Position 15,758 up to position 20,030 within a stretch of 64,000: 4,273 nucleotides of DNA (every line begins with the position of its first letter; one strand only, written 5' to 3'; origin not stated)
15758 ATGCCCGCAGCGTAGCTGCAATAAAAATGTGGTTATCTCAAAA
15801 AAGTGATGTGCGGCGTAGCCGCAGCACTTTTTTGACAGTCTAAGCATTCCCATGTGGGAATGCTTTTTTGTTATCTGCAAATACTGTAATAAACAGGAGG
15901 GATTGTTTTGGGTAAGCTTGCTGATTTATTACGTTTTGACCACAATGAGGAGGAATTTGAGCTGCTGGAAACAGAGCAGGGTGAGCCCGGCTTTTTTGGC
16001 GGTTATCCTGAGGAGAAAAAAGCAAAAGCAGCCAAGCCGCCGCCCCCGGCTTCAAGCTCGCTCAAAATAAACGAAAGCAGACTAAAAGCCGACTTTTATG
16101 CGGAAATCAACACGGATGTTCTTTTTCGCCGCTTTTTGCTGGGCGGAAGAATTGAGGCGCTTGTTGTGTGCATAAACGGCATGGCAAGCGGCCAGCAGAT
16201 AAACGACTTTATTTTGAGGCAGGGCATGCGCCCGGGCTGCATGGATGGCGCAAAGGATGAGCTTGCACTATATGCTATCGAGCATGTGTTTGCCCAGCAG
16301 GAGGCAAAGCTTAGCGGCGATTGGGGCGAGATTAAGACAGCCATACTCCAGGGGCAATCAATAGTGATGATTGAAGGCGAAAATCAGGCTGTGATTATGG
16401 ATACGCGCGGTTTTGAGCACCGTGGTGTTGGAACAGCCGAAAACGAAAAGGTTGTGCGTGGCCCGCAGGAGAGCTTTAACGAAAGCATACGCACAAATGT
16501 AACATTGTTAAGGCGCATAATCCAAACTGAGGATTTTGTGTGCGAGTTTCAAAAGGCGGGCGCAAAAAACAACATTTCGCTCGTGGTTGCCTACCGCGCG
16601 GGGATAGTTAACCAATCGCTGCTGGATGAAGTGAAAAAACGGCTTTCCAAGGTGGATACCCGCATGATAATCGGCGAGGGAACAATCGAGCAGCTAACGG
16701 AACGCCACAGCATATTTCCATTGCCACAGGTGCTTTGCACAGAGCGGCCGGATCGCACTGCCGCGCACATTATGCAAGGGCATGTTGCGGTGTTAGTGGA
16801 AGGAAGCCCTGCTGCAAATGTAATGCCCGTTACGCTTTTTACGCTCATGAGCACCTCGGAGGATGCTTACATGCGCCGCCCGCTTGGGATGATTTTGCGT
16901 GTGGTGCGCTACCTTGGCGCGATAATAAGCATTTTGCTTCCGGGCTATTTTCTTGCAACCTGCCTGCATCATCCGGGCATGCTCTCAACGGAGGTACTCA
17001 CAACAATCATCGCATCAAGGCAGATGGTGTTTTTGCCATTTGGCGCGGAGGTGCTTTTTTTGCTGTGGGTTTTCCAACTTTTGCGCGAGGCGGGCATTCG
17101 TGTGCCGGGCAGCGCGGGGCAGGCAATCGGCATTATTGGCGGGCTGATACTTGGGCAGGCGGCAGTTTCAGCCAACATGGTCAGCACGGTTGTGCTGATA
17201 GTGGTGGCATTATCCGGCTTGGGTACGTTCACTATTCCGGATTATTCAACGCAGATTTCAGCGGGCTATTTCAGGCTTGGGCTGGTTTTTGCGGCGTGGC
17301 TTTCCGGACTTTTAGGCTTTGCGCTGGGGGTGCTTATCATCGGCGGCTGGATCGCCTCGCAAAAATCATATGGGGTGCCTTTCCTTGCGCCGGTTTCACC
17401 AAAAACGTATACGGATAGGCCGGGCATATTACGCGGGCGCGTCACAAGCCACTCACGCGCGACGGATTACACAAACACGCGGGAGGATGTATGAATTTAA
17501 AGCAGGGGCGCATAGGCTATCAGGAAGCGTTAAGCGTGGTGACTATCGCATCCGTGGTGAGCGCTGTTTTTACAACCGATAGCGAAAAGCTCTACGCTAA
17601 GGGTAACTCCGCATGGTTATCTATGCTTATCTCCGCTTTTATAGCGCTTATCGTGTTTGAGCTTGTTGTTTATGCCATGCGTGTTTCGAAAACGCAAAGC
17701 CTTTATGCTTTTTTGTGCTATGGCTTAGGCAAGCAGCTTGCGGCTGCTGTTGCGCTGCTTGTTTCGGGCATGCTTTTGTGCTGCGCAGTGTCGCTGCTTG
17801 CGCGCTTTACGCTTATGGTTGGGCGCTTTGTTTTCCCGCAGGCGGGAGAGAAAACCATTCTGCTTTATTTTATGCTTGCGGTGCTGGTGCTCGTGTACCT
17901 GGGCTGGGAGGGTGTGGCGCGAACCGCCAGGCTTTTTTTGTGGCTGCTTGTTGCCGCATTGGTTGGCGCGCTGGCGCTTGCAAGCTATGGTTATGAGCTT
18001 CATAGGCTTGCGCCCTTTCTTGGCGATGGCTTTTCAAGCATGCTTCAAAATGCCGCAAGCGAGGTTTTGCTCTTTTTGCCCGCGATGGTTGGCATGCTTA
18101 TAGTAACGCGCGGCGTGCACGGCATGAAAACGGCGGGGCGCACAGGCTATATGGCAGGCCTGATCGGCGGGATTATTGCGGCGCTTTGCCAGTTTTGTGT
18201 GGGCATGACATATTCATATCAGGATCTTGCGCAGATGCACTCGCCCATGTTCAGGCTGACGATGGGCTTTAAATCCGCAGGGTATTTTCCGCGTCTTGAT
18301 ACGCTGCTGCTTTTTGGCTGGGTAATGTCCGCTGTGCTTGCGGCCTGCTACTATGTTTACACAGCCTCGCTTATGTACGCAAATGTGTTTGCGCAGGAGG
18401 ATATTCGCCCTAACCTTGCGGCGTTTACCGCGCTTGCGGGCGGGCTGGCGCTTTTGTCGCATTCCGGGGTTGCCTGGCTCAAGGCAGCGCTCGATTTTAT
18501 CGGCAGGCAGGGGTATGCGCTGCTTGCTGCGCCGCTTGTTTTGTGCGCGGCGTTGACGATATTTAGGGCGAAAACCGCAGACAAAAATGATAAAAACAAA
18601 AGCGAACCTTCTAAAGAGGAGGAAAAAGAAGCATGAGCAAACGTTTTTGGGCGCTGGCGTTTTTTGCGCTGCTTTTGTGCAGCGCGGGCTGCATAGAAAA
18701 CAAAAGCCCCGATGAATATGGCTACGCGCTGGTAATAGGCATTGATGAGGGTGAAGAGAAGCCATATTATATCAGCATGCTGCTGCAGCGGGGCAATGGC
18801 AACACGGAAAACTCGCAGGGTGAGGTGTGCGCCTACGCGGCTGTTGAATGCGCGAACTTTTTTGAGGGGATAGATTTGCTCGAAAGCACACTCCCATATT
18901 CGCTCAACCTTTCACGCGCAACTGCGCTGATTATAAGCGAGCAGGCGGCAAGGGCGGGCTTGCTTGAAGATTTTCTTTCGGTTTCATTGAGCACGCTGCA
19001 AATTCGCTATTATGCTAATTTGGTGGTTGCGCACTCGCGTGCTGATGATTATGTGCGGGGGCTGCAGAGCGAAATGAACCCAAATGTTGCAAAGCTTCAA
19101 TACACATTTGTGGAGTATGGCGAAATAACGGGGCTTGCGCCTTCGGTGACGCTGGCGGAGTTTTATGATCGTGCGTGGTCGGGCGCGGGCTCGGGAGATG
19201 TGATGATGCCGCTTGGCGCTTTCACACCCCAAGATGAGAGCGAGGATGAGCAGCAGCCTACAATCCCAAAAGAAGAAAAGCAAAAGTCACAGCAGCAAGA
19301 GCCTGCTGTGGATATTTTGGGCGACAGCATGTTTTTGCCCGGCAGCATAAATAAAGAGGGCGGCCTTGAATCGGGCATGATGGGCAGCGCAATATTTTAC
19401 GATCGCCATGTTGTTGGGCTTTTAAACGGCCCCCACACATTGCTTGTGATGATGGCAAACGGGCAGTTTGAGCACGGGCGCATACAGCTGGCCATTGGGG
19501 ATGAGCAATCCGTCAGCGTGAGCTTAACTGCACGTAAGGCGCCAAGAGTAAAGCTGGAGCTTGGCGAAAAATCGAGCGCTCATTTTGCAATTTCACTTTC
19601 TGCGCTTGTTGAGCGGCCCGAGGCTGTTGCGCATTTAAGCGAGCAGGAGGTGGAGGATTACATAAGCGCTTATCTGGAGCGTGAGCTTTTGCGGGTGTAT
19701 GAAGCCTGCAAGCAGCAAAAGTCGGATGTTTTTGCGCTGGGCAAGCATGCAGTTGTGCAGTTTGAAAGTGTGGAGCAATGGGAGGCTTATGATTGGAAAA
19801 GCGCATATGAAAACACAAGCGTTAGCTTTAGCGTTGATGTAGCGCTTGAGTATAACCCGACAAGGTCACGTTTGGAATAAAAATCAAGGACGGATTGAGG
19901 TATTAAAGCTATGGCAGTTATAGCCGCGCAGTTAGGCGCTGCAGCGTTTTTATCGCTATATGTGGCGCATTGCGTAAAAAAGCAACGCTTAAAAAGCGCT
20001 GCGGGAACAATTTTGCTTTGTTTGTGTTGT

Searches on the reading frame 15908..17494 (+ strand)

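Call 19: search_protein_families(library=pfam, proteins=[window:15908-17494:+], max_evalue=0.00001)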
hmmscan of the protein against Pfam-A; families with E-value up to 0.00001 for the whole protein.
window:15908-17494:+ (528 aa): 1 family
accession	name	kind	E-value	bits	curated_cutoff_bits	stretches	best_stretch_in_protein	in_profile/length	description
PF03323.18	GerA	-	5.2e-140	467.5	27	1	64-515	8-460/466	Bacillus/Clostridium GerA spore germination protein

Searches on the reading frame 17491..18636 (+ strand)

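Call 19: search_protein_families(library=pfam, proteins=[window:17491-18636:+], max_evalue=0.00001)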
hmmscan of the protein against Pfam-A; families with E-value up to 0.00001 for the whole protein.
window:17491-18636:+ (381 aa): 1 family
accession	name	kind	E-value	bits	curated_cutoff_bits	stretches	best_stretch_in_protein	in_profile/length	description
PF03845.19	Spore_permease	-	5e-26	91.7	23.4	1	14-303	8-296/321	Spore germination protein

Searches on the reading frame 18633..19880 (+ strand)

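Call 19: search_protein_families(library=pfam, proteins=[window:18633-19880:+], max_evalue=0.00001)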
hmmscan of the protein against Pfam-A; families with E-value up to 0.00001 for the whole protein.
window:18633-19880:+ (415 aa): 2 families
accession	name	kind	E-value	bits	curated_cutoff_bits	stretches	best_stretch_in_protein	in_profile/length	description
PF25198.1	Spore_GerAC_N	-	2.7e-20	73.4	27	1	26-194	5-173/176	Spore germination protein N-terminal domain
PF05504.16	Spore_GerAC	-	3.7e-17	63.4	23.6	1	250-405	1-163/167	Spore germination B3/ GerAC like, C-terminal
